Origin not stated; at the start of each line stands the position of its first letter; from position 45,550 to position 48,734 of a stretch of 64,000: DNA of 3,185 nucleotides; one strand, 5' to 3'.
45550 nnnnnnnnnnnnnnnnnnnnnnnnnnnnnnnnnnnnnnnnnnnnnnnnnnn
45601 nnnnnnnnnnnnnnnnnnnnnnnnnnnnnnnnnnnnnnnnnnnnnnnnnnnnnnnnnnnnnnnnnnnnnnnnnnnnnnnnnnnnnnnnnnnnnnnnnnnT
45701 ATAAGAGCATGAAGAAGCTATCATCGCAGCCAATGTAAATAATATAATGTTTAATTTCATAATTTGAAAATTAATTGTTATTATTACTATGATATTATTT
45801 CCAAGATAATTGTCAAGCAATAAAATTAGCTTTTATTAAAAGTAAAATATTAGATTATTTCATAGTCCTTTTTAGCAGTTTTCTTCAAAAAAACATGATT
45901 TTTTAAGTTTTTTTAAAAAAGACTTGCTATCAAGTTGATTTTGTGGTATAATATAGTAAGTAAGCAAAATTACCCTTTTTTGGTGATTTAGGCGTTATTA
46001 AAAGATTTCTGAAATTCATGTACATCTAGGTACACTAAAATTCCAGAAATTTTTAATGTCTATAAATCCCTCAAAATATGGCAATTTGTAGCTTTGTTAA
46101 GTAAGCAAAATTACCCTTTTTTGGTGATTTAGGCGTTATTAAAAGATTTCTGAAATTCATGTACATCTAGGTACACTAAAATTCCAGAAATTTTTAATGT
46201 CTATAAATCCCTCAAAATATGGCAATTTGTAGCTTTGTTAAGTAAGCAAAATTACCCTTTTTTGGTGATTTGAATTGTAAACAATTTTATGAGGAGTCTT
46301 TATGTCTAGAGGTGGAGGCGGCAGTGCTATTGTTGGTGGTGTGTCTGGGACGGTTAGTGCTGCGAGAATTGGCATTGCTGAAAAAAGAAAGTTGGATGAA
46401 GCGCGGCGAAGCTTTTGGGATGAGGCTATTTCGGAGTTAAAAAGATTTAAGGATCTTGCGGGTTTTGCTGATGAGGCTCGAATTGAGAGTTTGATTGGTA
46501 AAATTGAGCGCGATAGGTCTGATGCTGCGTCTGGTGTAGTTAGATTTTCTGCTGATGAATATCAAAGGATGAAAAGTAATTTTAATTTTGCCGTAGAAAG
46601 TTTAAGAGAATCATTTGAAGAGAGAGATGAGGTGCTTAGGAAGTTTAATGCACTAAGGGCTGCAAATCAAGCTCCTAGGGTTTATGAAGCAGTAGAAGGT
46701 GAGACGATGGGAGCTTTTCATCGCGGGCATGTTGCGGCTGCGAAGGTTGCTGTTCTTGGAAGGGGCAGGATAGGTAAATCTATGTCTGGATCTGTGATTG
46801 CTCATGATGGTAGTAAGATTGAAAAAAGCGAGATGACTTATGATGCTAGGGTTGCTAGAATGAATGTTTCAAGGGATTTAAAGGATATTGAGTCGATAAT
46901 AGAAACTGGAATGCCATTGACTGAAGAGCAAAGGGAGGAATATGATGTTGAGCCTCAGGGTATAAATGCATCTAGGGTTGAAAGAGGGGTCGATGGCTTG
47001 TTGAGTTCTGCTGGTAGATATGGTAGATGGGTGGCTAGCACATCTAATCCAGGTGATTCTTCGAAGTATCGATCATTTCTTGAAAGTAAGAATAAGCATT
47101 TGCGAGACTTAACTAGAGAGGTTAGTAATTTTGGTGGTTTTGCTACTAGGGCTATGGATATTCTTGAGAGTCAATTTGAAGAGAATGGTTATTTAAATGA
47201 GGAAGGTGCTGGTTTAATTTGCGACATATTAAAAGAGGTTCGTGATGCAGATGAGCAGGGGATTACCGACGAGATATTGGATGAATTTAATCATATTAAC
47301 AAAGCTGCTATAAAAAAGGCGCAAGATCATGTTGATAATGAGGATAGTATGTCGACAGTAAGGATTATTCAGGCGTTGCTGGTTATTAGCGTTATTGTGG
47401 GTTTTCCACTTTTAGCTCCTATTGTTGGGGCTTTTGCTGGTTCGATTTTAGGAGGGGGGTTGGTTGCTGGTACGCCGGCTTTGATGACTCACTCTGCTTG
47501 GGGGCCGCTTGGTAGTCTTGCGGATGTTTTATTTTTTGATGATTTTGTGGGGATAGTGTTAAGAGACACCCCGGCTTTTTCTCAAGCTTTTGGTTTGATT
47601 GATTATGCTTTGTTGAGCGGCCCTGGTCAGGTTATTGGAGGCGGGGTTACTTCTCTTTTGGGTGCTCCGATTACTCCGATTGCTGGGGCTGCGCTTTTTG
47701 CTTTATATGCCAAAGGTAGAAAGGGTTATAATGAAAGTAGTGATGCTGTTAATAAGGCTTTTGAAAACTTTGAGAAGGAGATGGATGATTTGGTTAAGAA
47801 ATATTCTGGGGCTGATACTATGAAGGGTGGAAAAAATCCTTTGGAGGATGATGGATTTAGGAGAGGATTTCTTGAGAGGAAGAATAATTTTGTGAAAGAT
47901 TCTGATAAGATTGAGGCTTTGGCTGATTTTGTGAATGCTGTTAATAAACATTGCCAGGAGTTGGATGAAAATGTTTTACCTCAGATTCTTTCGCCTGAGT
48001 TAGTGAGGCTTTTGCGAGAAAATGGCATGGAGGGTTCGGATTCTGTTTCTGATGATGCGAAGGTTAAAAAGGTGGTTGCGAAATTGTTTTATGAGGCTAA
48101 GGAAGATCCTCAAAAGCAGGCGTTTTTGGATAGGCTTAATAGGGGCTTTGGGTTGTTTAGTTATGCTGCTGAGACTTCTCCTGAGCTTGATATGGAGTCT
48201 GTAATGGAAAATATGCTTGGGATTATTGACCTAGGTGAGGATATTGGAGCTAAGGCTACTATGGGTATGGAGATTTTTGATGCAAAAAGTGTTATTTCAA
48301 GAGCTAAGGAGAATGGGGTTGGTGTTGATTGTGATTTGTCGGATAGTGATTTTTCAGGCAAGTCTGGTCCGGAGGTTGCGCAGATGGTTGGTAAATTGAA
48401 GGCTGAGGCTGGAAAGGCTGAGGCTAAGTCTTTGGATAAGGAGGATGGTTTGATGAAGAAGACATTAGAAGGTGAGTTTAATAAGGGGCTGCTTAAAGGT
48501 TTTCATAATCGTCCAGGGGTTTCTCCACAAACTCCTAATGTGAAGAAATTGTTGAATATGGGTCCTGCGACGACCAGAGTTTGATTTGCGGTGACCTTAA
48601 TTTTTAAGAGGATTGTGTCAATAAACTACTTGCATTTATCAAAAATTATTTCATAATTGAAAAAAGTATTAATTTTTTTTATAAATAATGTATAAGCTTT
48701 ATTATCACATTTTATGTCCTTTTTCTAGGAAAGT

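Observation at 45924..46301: Consensus promoter driving a roughly 340-nt leader built from 141-bp tandem repeats, each with a hairpin-T5 module and an 11-codon mini-ORF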

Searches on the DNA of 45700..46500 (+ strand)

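Call 5: search_rna_families(source=window, start=45700, end=46500, threshold=evalue, max_evalue=10, show_alignments=3)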
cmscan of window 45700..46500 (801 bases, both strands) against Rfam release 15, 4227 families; matches with E-value up to 10: 17.
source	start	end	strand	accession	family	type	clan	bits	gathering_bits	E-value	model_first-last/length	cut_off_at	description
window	46137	46199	-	RF04225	MIR7502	Gene; miRNA;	-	22.1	71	7.1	1-143/143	no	MIR7502 microRNA precursor family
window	45999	46054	-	RF03217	mir-3167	Gene; miRNA;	-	20.5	86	0.73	1-59/59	no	mir-3167 microRNA precursor family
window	46140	46195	-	RF03217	mir-3167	Gene; miRNA;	-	20.5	86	0.73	1-59/59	no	mir-3167 microRNA precursor family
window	46012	46184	+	RF00885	MIR821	Gene; miRNA;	-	19.9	249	0.3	1-275/275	no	MIR821 microRNA precursor family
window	46001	46056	+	RF03217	mir-3167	Gene; miRNA;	-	18.9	86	1.8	1-59/59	no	mir-3167 microRNA precursor family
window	46142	46197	+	RF03217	mir-3167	Gene; miRNA;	-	18.9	86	1.8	1-59/59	no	mir-3167 microRNA precursor family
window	45981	46067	+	RF00841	mir-384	Gene; miRNA;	-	18.9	72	2.6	1-88/88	no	mir-384 microRNA precursor family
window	46122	46208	+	RF00841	mir-384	Gene; miRNA;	-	18.9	72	2.6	1-88/88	no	mir-384 microRNA precursor family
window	46137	46209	-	RF02386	sau-19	Gene; sRNA;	-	18.4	80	2.3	1-75/75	no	Staphylococcus sRNA sau-19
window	45996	46068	-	RF02386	sau-19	Gene; sRNA;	-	18.4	80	2.3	1-75/75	no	Staphylococcus sRNA sau-19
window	46252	46290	-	RF02929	algC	Cis-reg;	-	17.2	33.8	1.7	1-52/52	no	algC RNA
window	45714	45767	+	RF01302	snoU36a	Gene; snRNA; snoRNA; CD-box;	CL00051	16.8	45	2.5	32-86/90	no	SnoRNA U36a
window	45994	46062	+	RF03583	MIR781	Gene; miRNA;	-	16.2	88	6.7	1-94/94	no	MIR781 microRNA precursor family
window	45995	46057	-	RF03716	mir-7131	Gene; miRNA;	-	16.1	74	4.3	1-84/84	no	mir-7131 microRNA precursor family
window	46136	46198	-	RF03716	mir-7131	Gene; miRNA;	-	16.1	74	4.3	1-84/84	no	mir-7131 microRNA precursor family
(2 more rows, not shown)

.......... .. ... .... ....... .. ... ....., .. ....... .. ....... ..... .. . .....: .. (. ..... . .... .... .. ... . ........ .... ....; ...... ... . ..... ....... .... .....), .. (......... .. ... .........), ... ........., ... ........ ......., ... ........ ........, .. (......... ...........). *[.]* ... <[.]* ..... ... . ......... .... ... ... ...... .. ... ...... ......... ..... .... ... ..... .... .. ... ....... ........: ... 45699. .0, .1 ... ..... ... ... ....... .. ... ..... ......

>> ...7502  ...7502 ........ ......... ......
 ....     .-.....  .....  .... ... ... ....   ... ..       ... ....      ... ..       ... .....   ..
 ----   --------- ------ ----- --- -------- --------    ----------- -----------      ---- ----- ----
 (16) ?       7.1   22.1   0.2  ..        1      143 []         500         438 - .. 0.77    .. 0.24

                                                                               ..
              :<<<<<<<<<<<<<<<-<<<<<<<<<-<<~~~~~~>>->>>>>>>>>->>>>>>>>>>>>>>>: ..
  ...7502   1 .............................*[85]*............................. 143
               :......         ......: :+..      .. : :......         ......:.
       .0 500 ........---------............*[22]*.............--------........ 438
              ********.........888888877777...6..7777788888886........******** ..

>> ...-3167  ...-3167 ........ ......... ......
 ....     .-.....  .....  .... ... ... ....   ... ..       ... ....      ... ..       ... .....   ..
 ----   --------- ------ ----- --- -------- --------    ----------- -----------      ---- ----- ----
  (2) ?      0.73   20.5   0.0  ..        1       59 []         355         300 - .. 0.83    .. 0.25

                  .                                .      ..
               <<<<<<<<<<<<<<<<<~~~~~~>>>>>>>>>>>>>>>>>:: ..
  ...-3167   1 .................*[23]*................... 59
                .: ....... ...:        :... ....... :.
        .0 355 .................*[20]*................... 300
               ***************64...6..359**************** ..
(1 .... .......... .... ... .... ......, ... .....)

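Call 65: search_dna_similar(query=window:45957-46097:+, collection=plasmids, mode=distant, max_evalue=0.01, max_rows=10)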
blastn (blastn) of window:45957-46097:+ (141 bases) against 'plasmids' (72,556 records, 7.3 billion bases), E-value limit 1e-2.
No match.

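Call 66: search_dna_similar(query=window:45957-46097:+, collection=phages, mode=distant, max_evalue=0.01, max_rows=10)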
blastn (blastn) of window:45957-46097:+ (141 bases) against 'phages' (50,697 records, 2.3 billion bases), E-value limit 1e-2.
No match.
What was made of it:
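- Tried and rejected: Sensitive blastn against plasmids and phages gave no match (calls 65, 66).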

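Call 72: build_rna_model(alignment_id=A3, structure=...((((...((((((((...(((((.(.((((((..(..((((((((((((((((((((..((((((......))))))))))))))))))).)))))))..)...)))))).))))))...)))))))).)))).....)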
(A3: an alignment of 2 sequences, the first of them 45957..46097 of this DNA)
Model R1 built from alignment A3 (2 sequences, 141 columns); structure: as given.
model positions 141; base pairs 51; branch points 0; effective number of sequences 0.63; information 0.589 bits per position. Calibrated on 0.2 Mb of random sequence (short: E-values are rough).
structure used (alignment columns):
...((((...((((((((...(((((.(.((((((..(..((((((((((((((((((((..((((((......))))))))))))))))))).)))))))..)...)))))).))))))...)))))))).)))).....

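Call 74: search_with_rna_model(model_id=R1, sources=[window, L004, L005, L006, L007, L009], max_evalue=10)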
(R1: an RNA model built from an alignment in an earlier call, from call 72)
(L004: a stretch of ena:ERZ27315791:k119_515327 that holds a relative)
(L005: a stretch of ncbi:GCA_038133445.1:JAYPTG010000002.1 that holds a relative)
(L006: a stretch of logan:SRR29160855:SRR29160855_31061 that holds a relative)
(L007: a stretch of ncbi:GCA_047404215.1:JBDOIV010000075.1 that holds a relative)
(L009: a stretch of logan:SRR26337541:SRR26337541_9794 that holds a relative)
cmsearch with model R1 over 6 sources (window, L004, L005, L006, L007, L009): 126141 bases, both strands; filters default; matches with E-value up to 10: 7.
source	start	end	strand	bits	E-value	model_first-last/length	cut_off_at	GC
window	45957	46097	-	169.1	9.1e-37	1-141/141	no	0.28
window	46098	46238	-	169.1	9.1e-37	1-141/141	no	0.28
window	46100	46240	+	43.3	2.5e-07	1-141/141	no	0.28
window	45959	46099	+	43.3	2.5e-07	1-141/141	no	0.28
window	59065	59190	-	26.1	0.0028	1-141/141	no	0.3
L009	48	173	-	26.1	0.0028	1-141/141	no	0.3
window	46239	46278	-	13.9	1.9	1-141/141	no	0.28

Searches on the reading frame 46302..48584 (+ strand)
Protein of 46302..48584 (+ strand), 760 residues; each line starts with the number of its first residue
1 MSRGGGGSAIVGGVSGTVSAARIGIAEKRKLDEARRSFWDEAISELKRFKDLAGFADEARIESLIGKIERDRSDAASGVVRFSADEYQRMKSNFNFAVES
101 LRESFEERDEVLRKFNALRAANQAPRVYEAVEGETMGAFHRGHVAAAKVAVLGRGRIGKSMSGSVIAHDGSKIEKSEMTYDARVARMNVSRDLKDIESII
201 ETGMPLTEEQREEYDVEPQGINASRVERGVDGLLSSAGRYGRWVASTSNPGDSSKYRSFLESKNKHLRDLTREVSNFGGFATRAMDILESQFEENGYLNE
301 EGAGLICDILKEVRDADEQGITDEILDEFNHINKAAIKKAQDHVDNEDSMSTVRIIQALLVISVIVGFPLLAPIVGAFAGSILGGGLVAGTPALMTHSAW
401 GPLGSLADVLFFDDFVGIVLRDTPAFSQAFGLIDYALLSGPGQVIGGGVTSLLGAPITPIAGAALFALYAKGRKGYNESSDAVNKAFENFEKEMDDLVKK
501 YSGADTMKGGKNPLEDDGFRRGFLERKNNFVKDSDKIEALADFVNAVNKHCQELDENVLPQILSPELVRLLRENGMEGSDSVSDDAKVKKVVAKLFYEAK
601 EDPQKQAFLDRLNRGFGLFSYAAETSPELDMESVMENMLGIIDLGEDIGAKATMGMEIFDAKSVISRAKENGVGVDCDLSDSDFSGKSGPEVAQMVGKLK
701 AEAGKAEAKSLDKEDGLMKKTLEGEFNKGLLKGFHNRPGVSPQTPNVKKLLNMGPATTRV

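Call 8: search_protein_families(library=pfam, proteins=[window:46302-48584:+], max_evalue=0.01)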
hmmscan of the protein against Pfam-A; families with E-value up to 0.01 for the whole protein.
window:46302-48584:+ (760 aa): 0 families

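Call 11: find_homologous_proteins(query=window:46302-48584:+)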
Query window:46302-48584:+ (760 aa): 1 proteins with E <= 0.001 among 8000 candidates.
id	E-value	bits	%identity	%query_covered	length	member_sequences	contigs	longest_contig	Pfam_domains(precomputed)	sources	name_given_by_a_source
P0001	0.0e+0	1667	100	100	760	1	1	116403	-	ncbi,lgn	-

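Call 13: find_encoding_contigs(protein=P0001, flank=3000, max_places=4)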
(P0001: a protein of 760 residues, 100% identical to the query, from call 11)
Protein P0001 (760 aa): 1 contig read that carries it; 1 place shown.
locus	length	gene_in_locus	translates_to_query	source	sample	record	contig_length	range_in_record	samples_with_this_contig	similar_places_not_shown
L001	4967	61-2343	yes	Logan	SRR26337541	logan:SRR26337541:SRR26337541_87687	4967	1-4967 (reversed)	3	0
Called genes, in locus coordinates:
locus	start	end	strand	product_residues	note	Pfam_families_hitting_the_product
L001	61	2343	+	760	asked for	-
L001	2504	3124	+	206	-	PF02798:GST_N (weak), PF13409:GST_N_2, PF13417:GST_N_3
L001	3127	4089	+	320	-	PF01636:APH, PF02958:EcKL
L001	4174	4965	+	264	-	?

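Call 35: find_related_loci(query=A2, collection=genome_contigs, flank=4000)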
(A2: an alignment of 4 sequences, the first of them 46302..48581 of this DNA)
Query A2 (760 aa) in genome_contigs; peptide patterns used: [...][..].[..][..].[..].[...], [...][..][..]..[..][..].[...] (x = any residue, [..] = any of these).
490 stretches matched a pattern, but none encodes a relative of the query by tblastn (E <= 1e-3).

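Call 38: find_related_loci(query=A2, collection=metagenome_contigs, flank=4000)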
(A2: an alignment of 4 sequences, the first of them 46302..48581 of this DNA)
Query A2 (760 aa) in metagenome_contigs; peptide patterns used: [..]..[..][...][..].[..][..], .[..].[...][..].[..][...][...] (x = any residue, [..] = any of these).
600 stretches matched a pattern, but none encodes a relative of the query by tblastn (E <= 1e-3).
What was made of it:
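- Tried and rejected: Searches with a family alignment in genome_contigs and metagenome_contigs confirmed no relatives (calls 35, 38).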

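Call 48: find_homologous_proteins(query=A2, max_evalue=0.00001)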
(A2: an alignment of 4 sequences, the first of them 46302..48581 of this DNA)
Query A2 (4 sequences) (760 aa, profile of the alignment): 1 proteins with E <= 0.00001 among 8000 candidates.
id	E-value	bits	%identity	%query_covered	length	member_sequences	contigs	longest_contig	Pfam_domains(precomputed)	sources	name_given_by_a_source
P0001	0.0e+0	1226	100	100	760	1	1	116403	-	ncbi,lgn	-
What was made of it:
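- Tried and rejected: Word-indexed homologue searches returned only the query itself (calls 11, 48).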

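Call 56: search_solved_structures(query=A2, max_evalue=1)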
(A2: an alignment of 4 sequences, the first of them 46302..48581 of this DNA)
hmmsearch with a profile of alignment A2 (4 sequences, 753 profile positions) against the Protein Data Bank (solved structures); distinct sequences matched with E-value up to 1: 7.
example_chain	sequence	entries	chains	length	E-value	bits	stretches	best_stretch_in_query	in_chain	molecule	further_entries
3n8h_A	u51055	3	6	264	0.15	13.6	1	107-163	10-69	Pantothenate synthetase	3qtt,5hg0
1vpv_A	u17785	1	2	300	0.25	12.9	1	44-122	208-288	UPF0230 protein TM1468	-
1mgp_A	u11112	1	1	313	0.28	12.7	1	44-121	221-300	Hypothetical protein TM841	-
2lse_A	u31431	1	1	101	0.34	12.5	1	32-113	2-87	Four Helix Bundle Protein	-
3etw_A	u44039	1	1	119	0.57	11.7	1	50-117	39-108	Adhesin A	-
3etx_A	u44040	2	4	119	0.62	11.6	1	44-117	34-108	Adhesin A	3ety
7upo_A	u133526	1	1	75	0.63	11.6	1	82-118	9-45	DHT03 protein A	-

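Call 57: search_protein_families(library=ncbifam, proteins=[window:46302-48581:+], max_evalue=0.1)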
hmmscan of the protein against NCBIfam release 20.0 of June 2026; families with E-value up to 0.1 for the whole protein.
window:46302-48581:+ (760 aa): 1 family
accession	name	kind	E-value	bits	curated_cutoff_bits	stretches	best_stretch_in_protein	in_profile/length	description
NF047773.1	phas_rel_Lepto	domain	0.035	13.9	35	0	478-500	17-39/68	phasin-related domain-containing protein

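Call 59: search_protein_representatives(protein=window:46302-48581:+)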
Query: 760 residues. Proteins with E-value up to 0.001 (for the whole library): 71; up to 1e-10: 32; up to 1e-30: 9. The best 71 are listed.
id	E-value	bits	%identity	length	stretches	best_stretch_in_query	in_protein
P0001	0.0e+00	1666.7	100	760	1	1-760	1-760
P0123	8.2e-90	318.8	39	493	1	285-742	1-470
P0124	6.6e-75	269.6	31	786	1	40-746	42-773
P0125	1.5e-71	258.4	31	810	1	4-745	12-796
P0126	3.1e-71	257.4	33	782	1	188-744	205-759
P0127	2.6e-69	251.1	32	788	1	183-700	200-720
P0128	4.6e-59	217.2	31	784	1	175-705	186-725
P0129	3.6e-53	197.7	30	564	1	242-716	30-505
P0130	6.0e-31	124.3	27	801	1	187-714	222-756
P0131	2.1e-30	122.5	28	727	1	198-611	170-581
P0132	2.7e-25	105.6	27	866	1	190-501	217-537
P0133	1.5e-21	93.1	25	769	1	178-549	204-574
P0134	6.4e-21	91.1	26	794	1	181-600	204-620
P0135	3.1e-20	88.8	28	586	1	229-502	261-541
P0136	5.5e-20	88.0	27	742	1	242-567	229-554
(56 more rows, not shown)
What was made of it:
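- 46302..48584 (+): 760-aa all-helical protein with a central Gly-rich hydrophobic region. It belongs to a small, fast-evolving family with no known domain. There are 71 cluster representatives among 1.84 billion proteins (call 59).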

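Call 61: search_protein_families(library=pfam, alignment_id=A4, max_evalue=0.001)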
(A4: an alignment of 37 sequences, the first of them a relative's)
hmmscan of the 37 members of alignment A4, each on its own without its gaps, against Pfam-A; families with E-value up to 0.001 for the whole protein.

A. member 1, P0001 (760 aa): 0 families

B. families by the number of members that match (of 37 scanned): 0 families
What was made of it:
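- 46302..48584 (+): No Pfam or NCBIfam family matches (calls 8, 57, 61).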

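Call 70: predict_structure(alignment_id=A4)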
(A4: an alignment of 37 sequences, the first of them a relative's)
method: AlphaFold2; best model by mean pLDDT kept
length: 760 residues; sequences in the alignment: 37
mean_pLDDT: 69.7   pTM: 0.44
mean pLDDT of the five models: 69.7, 69.4, 65.6, 65.4, 65.1
residues with pLDDT >= 90: 181; 70-90: 226; 50-70: 155; < 50: 198
segments of 3 or more residues with pLDDT < 50: 1-23, 124-173, 219-246, 276-281, 293-296, 298-302, 362-374, 445-471, 727-760
pLDDT, mean of each block of 10 residues (from residue 1): 39 39 66 88 95 89 95 84 87 95 91 76 48 40 33 30 34 64 88 96 93 67 44 45 54 76 70 52 51 47 53 55 71 80 76 60 44 51 60 63 64 65 57 55 46 39 43 65 87 84 59 79 85 88 92 86 93 85 85 89 94 95 90 92 91 95 89 76 85 93 93 87 59 41 39 42
secondary structure, 60 per line:
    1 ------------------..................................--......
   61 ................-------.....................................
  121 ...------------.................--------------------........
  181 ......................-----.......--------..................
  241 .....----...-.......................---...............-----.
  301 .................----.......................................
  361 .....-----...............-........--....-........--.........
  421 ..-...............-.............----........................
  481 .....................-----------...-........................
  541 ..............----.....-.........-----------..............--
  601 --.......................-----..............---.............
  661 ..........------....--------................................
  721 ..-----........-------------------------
elements in order (helices of 4 or more, strands of 3 or more residues): H19-52 H55-76 H84-123 H136-152 H173-202 H208-214 H223-245 H254-276 H280-294 H300-317 H322-365 H371-385 H387-394 H397-400 H402-409 H412-422 H424-438 H440-452 H457-501 H517-554 H559-563 H565-573 H585-598 H603-625 H631-644 H648-670 H677-680 H689-722 H728-735

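Call 73: fold_search(model_id=the predicted structure, library=pdb)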
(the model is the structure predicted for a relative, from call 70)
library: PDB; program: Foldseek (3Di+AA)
matches with E <= 10: 36; with E <= 0.001: 0
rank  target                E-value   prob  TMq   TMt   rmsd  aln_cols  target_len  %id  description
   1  7n6g_3M               6.5e-01  0.07  0.06  0.11  51.4       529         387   10  C1 of central pair (released 2022-05-18)
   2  9gm7_A                2.3e+00  0.02  0.08  0.05  65.7       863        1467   10  MukBEF in a nucleotide-bound state with open neck gate (monomer) (released 2025-03-26)
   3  8iyj_V4               2.5e+00  0.07  0.07  0.17  33.0       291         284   15  Cryo-EM structure of the 48-nm repeat doublet microtubule from mouse sperm (released 2023-07-05)
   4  7n6g_3N               2.5e+00  0.03  0.06  0.11  48.6       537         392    9  C1 of central pair (released 2022-05-18)
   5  8i7o_F3               2.6e+00  0.08  0.07  0.20  30.5       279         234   13  In situ structure of axonemal doublet microtubules in mouse sperm with 16-nm repeat (released 2023-10-11)
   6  7n6g_3V               2.6e+00  0.03  0.06  0.10  49.8       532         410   11  C1 of central pair (released 2022-05-18)
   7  8i6z                  3.2e+00  0.06  0.06  0.06  16.7       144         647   14  Crystal structure of apo-form of malonyl-CoA reductase C-domain from Chloroflexus aurantiacus (released 2023-06-14)
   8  8a30                  3.2e+00  0.05  0.07  0.07  16.7       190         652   14  Malonyl-CoA reductase from Chloroflexus aurantiacus - C-terminal Apo (released 2023-04-05)
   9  7n6g_3W               3.4e+00  0.02  0.06  0.10  53.2       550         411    8  C1 of central pair (released 2022-05-18)
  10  7zr1_C                3.7e+00  0.01  0.06  0.06  80.1       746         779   12  Chaetomium thermophilum Mre11-Rad50-Nbs1 complex bound to ATPyS (composite structure) (released 2023-01-11)
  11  8a7s                  4.2e+00  0.04  0.06  0.07  17.6       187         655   14  Malonyl-CoA reductase from Chloroflexus aurantiacus - C-terminal NADP bound (released 2023-04-05)
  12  8i7r_B4               4.3e+00  0.03  0.06  0.12  33.7       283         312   13  In situ structure of axonemal doublet microtubules in mouse sperm with 48-nm repeat (released 2023-10-11)
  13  2i19_A                4.7e+00  0.05  0.08  0.14  25.2       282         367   12  T. Brucei farnesyl diphosphate synthase complexed with bisphosphonate (released 2006-10-17)
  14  8i7o_F6               4.9e+00  0.05  0.07  0.16  34.4       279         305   15  In situ structure of axonemal doublet microtubules in mouse sperm with 16-nm repeat (released 2023-10-11)
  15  8i6o_A                4.9e+00  0.03  0.05  0.09  21.3       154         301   16  Cryo-EM structure of Pseudomonas aeruginosa FtsE(WT)X/EnvC complex in peptidisc (released 2023-06-07)
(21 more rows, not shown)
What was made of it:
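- Tried and rejected: Pfam, NCBIfam, PDB sequence search and Foldseek on an AF2 model all found nothing significant (calls 8, 56, 57, 61, 70, 73).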
